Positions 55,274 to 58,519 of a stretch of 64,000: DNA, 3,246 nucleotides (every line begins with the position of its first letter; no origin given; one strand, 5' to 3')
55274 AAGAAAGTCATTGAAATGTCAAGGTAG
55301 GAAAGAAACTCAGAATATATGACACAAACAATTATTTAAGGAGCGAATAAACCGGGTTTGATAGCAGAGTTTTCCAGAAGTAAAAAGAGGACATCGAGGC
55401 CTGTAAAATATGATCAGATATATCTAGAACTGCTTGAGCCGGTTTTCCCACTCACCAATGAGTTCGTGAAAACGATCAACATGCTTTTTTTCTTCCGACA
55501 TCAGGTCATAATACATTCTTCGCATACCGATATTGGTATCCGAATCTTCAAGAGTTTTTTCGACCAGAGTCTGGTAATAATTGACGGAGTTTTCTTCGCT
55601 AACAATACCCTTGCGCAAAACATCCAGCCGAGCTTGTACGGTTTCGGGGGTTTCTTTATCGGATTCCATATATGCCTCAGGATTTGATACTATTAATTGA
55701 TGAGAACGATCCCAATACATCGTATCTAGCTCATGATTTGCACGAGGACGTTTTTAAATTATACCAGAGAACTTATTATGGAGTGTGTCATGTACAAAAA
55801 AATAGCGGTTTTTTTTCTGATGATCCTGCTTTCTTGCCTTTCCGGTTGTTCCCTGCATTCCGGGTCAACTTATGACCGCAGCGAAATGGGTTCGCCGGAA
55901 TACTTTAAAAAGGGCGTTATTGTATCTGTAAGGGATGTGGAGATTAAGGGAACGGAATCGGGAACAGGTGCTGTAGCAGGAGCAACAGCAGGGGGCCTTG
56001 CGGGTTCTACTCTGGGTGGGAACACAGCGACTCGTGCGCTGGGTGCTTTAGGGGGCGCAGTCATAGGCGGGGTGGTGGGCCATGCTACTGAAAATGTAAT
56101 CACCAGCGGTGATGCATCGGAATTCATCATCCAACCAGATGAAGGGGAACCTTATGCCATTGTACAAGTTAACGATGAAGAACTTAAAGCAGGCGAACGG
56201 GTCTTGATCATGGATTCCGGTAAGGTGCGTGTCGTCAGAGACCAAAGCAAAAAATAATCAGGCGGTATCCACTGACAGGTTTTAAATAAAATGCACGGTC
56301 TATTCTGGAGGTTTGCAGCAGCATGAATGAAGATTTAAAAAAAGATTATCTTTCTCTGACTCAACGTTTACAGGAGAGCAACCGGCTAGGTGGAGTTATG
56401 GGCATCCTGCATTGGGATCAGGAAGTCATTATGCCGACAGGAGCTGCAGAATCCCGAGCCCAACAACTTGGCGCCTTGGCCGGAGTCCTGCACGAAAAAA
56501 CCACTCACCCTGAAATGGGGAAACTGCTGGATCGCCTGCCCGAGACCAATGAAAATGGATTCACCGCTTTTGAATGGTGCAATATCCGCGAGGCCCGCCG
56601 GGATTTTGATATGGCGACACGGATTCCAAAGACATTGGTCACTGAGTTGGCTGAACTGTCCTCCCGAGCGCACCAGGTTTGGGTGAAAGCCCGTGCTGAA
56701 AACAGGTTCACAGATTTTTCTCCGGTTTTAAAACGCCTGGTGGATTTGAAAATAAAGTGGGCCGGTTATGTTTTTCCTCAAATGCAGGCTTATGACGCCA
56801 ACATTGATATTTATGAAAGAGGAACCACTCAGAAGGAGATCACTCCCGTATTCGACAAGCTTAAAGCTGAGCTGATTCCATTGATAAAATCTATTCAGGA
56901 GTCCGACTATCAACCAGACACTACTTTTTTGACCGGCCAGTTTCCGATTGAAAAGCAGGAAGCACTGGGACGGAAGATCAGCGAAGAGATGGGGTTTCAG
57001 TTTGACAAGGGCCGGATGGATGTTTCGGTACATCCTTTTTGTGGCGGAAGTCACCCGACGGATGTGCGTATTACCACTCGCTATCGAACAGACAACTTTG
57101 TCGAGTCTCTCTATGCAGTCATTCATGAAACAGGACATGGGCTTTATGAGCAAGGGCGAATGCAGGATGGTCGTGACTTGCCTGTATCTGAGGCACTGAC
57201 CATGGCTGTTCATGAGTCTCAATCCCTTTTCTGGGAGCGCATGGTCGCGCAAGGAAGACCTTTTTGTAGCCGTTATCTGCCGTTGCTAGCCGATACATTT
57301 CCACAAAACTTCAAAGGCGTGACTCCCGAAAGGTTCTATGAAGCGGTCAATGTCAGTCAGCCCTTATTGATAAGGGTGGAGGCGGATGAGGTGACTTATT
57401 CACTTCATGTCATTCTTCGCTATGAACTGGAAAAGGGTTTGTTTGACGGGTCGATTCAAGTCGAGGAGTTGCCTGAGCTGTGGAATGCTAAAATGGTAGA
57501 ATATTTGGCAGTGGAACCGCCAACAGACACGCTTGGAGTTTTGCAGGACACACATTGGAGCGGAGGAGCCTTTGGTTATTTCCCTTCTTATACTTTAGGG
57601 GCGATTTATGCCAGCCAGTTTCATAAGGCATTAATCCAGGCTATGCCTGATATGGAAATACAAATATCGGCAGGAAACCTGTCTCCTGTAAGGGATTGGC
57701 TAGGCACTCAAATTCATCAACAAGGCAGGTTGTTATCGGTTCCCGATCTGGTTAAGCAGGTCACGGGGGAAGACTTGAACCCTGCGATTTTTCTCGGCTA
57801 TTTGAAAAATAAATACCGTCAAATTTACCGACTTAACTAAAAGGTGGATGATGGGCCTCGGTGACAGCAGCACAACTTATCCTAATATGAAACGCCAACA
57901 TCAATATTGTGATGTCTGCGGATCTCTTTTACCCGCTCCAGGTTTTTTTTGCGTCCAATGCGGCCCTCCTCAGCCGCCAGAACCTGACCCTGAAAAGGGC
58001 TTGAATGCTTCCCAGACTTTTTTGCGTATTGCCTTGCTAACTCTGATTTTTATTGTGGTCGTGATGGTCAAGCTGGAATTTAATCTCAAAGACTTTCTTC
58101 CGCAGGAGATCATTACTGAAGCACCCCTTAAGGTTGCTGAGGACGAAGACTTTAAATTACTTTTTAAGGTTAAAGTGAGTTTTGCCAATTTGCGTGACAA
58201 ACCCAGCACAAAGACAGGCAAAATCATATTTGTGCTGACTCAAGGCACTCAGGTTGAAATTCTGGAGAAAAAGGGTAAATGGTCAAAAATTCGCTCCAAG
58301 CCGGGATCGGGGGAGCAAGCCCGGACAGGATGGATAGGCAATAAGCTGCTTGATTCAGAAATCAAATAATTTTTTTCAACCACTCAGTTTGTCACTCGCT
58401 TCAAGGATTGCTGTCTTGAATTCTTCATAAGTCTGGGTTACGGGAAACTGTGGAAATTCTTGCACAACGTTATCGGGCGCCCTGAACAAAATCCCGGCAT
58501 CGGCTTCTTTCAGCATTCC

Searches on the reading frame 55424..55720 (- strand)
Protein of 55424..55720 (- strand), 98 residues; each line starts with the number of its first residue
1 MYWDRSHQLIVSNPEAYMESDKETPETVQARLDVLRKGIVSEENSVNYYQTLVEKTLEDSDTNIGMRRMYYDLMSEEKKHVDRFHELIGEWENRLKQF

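Call 20: search_protein_families(library=pfam, proteins=[window:55424-55720:-], max_evalue=0.01)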
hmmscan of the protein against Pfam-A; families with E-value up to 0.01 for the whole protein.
window:55424-55720:- (98 aa): 1 family
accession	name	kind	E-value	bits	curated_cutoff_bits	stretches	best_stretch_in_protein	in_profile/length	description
PF02915.23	Rubrerythrin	-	0.0023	18.7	22.8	1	33-94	1-59/137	Rubrerythrin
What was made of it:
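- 55424..55669 (-): Upstream small gene (81 aa from the second Met; the longest ORF reaches 55720), encapsulated-ferritin-like with an E...ExxH half-site and no signal peptide. Pfam Rubrerythrin E=0.002, below cut-off (call 20).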

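Call 66: search_solved_structures(query=window:55424-55669:-, max_evalue=10, show_alignments=3)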
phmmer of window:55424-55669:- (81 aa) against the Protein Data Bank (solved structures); distinct sequences matched with E-value up to 10: 4.
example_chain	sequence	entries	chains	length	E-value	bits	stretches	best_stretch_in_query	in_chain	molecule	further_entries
5n5e_e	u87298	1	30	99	0.00051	23.9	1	5-71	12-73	PFC_05175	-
2e0z_A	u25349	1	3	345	0.0032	21.3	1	5-71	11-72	Virus-like particle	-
5aem_A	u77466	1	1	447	0.42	14.6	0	20-60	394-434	TRANSCRIPTION FACTOR TAU 131 KDA SUBUNIT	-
5aio_A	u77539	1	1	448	0.42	14.6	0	20-60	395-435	TRANSCRIPTION FACTOR TAU 131 KDA SUBUNIT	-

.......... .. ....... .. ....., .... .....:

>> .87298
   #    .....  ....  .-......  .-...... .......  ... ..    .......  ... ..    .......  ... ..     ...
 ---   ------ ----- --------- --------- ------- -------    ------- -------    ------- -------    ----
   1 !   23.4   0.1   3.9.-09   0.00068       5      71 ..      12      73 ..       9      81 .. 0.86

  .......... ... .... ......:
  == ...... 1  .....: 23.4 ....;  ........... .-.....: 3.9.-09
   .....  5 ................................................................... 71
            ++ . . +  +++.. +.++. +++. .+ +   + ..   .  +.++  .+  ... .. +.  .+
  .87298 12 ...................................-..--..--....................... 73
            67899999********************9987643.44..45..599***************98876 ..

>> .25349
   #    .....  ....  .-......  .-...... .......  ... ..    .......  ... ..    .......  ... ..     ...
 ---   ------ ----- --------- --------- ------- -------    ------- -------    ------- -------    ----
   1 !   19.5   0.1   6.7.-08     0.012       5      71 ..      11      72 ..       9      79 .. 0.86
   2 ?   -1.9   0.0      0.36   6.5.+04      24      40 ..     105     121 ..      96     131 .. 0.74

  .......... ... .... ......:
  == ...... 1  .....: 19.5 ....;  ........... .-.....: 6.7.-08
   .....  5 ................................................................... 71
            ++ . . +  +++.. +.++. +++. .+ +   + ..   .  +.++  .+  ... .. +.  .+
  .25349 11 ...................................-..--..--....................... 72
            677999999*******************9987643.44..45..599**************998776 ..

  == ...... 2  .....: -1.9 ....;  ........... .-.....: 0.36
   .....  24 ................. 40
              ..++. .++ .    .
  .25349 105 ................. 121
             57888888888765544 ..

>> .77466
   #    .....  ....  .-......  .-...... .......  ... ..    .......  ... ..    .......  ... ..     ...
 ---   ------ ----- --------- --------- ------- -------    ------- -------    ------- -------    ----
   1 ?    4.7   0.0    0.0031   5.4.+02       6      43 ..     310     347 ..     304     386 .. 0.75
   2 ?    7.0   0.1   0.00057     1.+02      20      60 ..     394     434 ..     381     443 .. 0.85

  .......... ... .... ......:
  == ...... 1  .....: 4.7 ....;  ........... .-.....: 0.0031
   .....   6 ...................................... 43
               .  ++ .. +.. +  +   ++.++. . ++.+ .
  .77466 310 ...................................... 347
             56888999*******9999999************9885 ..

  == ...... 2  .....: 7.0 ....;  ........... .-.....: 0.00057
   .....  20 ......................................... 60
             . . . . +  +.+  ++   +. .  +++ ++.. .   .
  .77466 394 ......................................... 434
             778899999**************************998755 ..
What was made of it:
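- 55424..55669 (-): PDB 5n5e_e (P. furiosus EncFtn) E=5e-4 (call 66).
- On Encapsulated ferritin (considered for the upstream 81-aa gene): PDB 5n5e_e matches at E=5e-4 with the E and ExxH residues aligned (call 66).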

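Call 67: search_protein_families(library=ncbifam, proteins=[window:55424-55669:-], max_evalue=1)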
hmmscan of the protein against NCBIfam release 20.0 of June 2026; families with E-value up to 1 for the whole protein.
window:55424-55669:- (81 aa): 2 families
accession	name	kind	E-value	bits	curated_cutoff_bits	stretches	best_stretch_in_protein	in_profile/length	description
NF058679.1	EncB_fam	subfamily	3.3e-05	23.9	90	1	10-74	17-76/117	encapsulin nanocompartment ferritin-likeEncB family encapsulin nanocompartment ferritin-like cargo protein cargo protein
NF009413.0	PRK12775.1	equivalog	0.12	10.1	1895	1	16-75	944-999/1006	putative trifunctional 2-polyprenylphenol hydroxylase/glutamate synthase subunit beta/ferritin domain-containing protein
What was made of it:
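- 55424..55669 (-): NCBIfam EncB_fam E=3e-5, below cut-off (call 67).
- On Encapsulated ferritin (considered for the upstream 81-aa gene): EncB_fam scores 23.9 bits against a cut-off of 90 (call 67).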

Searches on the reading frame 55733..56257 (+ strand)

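Call 20: search_protein_families(library=pfam, proteins=[window:55733-56257:+], max_evalue=0.01)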
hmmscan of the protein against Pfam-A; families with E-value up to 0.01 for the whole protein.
window:55733-56257:+ (174 aa): 2 families
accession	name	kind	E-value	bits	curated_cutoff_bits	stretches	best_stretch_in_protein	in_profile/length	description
PF05433.20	Rick_17kDa_Anti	-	2.4e-07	31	24.2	1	79-119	2-42/43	Glycine zipper 2TM domain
PF13488.11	Gly-zipper_Omp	-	0.00029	21.1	25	1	79-121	2-44/46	Glycine zipper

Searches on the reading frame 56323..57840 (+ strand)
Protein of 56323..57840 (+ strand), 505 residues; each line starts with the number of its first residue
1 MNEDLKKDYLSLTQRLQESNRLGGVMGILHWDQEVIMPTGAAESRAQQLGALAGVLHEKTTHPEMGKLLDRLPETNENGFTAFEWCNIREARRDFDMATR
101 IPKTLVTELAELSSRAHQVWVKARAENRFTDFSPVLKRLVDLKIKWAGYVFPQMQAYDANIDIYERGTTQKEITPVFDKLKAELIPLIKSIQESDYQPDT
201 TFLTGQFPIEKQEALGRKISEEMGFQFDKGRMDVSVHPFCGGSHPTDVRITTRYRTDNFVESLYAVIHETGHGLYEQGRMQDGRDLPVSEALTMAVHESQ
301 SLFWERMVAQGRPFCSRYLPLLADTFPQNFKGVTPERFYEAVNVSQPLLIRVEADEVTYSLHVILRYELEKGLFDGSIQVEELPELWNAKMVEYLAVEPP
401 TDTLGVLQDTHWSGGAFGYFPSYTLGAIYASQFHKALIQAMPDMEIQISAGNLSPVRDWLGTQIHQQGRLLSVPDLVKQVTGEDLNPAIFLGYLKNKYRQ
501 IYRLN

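Call 20: search_protein_families(library=pfam, proteins=[window:56323-57840:+], max_evalue=0.01)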
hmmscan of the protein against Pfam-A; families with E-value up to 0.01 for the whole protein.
window:56323-57840:+ (505 aa): 1 family
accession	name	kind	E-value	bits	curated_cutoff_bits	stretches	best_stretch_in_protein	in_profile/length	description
PF02074.21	Peptidase_M32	-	4.7e-176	586.6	25.1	1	12-498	2-489/489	Carboxypeptidase Taq (M32) metallopeptidase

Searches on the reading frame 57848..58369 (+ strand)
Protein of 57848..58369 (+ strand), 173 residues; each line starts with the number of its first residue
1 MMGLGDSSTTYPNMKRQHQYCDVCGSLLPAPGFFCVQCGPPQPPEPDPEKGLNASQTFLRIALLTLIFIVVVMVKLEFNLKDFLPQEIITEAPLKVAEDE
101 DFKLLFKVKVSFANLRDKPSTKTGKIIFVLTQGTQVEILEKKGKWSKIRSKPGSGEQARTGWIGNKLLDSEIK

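Call 20: search_protein_families(library=pfam, proteins=[window:57848-58369:+], max_evalue=0.01)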
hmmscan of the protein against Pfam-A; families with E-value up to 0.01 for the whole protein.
window:57848-58369:+ (173 aa): 2 families
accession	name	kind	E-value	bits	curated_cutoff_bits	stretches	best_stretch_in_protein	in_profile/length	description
PF08239.17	SH3_3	-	3.5e-10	40.3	27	1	112-168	2-53/54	Bacterial SH3 domain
PF06347.19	SH3_4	-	0.00011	22.3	24.1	1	109-168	1-54/56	Bacterial SH3 domain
